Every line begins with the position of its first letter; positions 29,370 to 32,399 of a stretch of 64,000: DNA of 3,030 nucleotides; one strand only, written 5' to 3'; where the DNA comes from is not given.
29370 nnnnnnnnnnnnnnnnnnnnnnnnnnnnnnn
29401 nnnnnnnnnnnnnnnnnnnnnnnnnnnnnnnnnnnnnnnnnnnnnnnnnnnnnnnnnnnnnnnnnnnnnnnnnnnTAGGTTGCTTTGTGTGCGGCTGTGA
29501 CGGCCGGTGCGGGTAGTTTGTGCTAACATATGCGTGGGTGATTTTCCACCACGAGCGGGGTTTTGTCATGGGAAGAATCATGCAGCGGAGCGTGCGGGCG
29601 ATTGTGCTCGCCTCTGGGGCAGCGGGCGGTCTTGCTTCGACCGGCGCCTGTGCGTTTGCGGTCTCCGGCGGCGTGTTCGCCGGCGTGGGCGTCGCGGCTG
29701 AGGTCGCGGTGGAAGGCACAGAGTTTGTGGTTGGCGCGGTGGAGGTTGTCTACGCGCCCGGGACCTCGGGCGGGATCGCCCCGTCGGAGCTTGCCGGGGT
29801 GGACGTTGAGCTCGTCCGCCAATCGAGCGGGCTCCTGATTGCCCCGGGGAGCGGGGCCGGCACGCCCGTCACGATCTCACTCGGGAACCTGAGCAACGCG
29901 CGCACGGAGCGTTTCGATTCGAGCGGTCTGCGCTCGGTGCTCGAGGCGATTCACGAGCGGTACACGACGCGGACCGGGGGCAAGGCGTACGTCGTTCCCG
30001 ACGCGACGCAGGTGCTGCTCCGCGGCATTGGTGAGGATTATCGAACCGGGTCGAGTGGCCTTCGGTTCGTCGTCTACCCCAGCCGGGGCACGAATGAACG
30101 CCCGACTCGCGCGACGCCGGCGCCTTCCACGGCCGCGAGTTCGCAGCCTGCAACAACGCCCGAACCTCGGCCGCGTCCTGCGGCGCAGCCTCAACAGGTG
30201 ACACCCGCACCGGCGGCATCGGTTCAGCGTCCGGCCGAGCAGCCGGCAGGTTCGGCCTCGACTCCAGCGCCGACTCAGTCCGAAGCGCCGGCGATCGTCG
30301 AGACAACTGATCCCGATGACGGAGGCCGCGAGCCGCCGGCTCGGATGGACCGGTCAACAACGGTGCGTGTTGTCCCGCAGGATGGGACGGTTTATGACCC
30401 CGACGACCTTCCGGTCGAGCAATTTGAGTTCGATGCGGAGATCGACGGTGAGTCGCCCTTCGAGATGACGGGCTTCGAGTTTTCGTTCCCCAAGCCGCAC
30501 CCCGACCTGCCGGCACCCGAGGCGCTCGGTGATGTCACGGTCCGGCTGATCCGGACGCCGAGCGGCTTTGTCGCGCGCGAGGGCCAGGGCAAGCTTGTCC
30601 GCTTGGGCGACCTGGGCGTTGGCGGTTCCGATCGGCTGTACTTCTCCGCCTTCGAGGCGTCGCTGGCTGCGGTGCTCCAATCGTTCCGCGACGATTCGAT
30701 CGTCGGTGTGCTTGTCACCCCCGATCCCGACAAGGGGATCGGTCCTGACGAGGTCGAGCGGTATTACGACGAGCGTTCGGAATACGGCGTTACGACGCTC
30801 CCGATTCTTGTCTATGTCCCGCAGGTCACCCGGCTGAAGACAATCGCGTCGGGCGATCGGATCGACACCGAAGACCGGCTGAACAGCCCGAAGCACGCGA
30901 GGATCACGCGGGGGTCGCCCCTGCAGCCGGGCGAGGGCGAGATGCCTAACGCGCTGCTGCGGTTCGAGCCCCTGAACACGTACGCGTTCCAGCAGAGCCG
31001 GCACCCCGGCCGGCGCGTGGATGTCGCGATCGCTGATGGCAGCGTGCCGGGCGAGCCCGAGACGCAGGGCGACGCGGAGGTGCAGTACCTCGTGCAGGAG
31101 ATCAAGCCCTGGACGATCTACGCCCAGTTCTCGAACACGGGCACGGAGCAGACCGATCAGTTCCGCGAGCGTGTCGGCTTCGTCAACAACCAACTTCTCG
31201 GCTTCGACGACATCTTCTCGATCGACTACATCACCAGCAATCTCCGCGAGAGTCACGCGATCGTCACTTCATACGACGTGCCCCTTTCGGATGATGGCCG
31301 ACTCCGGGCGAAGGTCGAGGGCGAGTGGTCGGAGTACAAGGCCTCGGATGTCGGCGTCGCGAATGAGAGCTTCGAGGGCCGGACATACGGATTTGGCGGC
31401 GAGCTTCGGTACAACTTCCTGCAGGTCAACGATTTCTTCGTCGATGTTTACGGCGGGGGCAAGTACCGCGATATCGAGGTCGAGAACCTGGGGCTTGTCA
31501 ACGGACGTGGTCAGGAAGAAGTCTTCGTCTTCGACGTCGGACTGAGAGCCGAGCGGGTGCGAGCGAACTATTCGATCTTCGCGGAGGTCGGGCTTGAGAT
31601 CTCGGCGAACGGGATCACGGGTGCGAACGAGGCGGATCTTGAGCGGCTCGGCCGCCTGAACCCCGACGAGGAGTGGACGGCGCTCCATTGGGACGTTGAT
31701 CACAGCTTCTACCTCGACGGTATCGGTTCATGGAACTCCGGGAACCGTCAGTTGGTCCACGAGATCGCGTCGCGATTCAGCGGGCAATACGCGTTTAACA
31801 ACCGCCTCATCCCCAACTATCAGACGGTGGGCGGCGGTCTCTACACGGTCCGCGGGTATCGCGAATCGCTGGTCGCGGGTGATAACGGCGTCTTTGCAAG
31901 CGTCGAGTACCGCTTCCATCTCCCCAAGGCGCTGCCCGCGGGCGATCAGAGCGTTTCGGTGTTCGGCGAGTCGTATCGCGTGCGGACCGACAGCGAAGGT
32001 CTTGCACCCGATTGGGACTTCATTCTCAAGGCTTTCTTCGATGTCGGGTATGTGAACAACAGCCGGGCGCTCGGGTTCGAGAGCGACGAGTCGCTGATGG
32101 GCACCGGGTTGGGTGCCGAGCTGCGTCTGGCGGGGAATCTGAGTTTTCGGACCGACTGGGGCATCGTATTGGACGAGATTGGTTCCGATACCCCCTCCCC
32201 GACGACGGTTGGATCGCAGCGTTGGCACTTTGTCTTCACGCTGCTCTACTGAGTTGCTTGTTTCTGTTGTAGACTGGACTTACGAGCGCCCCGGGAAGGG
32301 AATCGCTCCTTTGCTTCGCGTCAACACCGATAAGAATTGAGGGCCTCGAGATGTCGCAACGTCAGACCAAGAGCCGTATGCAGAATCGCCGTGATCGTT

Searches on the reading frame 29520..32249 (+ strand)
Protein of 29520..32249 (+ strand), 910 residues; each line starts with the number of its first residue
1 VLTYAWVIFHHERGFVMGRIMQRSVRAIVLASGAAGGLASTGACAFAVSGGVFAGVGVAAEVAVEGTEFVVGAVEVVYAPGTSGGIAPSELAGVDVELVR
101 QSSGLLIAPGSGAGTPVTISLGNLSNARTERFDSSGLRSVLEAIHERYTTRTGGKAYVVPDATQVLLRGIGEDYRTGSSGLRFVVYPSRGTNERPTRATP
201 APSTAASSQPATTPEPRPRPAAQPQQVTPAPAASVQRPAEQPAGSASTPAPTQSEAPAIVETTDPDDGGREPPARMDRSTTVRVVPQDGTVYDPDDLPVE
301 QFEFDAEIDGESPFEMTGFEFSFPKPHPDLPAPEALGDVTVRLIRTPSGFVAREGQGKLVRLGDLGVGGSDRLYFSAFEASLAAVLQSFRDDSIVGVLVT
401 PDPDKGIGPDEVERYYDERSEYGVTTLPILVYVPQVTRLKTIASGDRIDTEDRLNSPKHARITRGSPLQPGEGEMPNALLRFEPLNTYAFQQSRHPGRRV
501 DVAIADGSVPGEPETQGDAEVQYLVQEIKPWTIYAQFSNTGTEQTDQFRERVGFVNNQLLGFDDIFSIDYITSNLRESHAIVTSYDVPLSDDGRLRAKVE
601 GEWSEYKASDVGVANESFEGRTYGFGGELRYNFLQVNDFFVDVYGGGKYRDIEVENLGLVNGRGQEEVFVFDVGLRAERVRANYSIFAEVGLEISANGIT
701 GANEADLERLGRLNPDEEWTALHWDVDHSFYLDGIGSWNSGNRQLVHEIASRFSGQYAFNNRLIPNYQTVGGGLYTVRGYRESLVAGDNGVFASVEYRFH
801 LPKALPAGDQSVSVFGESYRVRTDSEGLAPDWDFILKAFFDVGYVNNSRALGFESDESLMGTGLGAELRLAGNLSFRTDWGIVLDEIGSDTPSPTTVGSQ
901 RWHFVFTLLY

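Call 6: search_protein_families(library=pfam, proteins=[window:29520-32249:+], max_evalue=0.01)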
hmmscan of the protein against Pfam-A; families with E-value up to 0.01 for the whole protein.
window:29520-32249:+ (910 aa): 2 families
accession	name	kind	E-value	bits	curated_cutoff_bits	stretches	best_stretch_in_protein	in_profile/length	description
PF03865.19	ShlB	-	2.7e-15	57.1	22.7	1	520-800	4-271/311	Haemolysin secretion/activation protein ShlB/FhaC/HecB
PF13505.12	OMP_b-brl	-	0.0027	18.3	28.7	0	599-655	60-117/175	Outer membrane protein beta-barrel domain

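Call 10: search_protein_families(library=ncbifam, proteins=[window:29520-32249:+], max_evalue=0.1)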
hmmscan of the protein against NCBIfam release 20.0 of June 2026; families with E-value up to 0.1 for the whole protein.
window:29520-32249:+ (910 aa): 2 families
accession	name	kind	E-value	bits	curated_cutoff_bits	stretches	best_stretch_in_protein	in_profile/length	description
NF047779.1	Omp85_fam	subfamily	0.00093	18.8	200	1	769-803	317-351/423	Omp85 family outer membrane protein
NF008975.0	PRK12323.1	equivalog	0.024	13.4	875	1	195-277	394-523/709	DNA polymerase III subunit gamma/tau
